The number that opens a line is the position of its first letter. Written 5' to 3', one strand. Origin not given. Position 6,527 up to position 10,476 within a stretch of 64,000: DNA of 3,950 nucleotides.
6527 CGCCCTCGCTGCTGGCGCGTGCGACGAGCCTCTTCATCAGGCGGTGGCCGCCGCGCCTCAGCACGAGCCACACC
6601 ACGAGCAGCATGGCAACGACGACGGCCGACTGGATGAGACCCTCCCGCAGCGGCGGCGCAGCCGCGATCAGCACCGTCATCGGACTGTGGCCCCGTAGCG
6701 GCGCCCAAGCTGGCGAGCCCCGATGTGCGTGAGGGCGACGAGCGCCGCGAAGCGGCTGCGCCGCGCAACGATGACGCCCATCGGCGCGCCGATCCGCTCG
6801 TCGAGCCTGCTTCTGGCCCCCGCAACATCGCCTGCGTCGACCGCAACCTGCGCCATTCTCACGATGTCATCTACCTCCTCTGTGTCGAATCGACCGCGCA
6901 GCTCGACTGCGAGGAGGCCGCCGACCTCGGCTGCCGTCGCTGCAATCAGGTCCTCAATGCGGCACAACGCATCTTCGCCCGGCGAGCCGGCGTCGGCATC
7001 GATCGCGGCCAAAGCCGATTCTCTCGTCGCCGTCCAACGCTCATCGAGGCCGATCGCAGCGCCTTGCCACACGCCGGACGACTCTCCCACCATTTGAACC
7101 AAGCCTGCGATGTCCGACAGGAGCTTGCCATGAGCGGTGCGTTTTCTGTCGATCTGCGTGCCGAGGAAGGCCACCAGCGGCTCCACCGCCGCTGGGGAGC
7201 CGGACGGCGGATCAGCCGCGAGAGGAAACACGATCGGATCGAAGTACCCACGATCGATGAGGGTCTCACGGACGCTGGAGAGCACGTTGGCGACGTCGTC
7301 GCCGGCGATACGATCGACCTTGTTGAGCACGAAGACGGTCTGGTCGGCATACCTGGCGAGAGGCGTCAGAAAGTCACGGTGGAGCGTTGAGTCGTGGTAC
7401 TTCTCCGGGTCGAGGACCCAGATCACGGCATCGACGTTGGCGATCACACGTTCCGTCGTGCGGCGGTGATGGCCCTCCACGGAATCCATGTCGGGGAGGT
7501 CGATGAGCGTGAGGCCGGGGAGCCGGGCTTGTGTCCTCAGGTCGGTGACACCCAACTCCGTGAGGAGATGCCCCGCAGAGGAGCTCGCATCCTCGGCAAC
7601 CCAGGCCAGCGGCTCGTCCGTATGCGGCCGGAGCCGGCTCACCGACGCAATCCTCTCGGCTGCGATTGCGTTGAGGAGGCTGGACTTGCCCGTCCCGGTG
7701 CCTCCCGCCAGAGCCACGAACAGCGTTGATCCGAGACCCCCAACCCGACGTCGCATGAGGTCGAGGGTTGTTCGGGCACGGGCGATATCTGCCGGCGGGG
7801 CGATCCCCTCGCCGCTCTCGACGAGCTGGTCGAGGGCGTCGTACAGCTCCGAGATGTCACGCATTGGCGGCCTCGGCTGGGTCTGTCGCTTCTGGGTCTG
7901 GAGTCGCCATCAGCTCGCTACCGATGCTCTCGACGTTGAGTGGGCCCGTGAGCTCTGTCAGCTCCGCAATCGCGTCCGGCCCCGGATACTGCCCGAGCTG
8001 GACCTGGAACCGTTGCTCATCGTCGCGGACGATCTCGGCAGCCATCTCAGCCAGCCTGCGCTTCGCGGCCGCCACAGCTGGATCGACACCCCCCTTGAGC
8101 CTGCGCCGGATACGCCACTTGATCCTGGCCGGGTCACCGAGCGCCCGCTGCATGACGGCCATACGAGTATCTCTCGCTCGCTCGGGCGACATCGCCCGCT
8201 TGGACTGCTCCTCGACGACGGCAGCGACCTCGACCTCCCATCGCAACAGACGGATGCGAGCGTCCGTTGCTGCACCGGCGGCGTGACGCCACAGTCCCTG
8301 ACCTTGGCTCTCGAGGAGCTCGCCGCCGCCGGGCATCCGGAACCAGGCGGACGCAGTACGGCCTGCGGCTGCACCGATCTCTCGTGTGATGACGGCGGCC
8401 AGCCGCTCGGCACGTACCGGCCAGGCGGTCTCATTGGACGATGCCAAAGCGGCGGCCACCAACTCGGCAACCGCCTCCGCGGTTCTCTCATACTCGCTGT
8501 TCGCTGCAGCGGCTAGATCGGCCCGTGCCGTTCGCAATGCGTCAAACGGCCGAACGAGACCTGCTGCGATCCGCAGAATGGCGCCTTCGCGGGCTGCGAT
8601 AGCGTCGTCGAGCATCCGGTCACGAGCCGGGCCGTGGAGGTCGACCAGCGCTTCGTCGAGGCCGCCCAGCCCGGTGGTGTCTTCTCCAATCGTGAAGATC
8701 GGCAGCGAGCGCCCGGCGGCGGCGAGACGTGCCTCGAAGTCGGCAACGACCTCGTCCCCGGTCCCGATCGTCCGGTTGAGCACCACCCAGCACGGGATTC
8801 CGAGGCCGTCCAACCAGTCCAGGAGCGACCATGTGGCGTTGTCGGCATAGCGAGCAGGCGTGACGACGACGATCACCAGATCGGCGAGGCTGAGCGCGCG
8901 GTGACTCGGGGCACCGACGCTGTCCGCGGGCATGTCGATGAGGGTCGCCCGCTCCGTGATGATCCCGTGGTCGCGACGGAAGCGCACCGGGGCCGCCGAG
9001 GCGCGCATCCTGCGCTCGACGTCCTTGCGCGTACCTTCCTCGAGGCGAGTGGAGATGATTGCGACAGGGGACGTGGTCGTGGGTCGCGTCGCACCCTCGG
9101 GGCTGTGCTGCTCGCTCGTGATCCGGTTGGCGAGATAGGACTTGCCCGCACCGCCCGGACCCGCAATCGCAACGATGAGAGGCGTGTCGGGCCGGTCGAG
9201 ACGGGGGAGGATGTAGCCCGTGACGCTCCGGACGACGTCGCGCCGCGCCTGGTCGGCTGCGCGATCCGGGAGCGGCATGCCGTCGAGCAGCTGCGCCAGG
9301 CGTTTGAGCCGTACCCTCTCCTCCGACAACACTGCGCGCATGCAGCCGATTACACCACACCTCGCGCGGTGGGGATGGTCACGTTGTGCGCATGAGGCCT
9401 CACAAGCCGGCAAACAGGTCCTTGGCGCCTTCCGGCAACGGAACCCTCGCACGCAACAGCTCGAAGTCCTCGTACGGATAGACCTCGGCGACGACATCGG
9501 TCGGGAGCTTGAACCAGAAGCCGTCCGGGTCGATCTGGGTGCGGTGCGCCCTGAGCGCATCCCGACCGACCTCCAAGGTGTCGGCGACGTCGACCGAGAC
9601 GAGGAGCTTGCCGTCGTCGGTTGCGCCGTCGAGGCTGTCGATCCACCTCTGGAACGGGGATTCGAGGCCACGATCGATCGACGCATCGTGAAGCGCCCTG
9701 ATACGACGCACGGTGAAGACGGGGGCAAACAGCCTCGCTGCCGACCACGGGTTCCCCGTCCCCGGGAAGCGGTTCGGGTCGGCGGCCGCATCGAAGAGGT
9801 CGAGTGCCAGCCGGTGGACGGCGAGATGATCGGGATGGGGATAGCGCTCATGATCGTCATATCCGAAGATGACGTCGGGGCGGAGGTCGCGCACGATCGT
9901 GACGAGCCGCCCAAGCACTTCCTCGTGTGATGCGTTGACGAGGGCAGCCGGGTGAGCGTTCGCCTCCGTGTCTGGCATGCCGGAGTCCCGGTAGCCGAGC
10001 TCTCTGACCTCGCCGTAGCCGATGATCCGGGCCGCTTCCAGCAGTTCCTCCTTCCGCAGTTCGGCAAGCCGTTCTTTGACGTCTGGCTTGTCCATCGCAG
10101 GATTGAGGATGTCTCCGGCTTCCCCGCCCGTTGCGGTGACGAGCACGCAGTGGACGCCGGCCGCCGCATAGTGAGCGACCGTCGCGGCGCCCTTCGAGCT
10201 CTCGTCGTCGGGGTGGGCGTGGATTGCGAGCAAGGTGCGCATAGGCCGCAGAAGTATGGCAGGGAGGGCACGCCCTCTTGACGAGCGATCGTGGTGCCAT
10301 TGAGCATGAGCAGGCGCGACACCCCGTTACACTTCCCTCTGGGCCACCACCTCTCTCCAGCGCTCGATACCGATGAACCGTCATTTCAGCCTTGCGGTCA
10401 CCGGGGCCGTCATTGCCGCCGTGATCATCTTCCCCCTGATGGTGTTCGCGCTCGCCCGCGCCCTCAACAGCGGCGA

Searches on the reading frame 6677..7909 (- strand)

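Call 72: search_protein_families(library=pfam, proteins=[window:6677-7909:-], max_evalue=0.0001)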
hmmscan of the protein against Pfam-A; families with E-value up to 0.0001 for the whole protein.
window:6677-7909:- (410 aa): 3 families
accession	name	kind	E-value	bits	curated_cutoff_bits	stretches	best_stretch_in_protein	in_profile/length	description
PF00350.29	Dynamin_N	-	1.6e-10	41.7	27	1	128-198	98-168/168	Dynamin family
PF01926.29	MMR_HSR1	-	3.4e-08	34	21.9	1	65-197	2-113/113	50S ribosome-binding GTPase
PF03193.22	RsgA_GTPase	-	1.6e-07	31.7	30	0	64-95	108-139/174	RsgA GTPase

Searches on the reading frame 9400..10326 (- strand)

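Call 72: search_protein_families(library=pfam, proteins=[window:9400-10326:-], max_evalue=0.0001)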
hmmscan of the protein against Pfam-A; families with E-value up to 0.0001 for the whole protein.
window:9400-10326:- (308 aa): 1 family
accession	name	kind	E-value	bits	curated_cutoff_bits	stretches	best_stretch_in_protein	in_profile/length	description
PF02585.22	PIG-L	-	2.7e-28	99.5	28.2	1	33-176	1-127/129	GlcNAc-PI de-N-acetylase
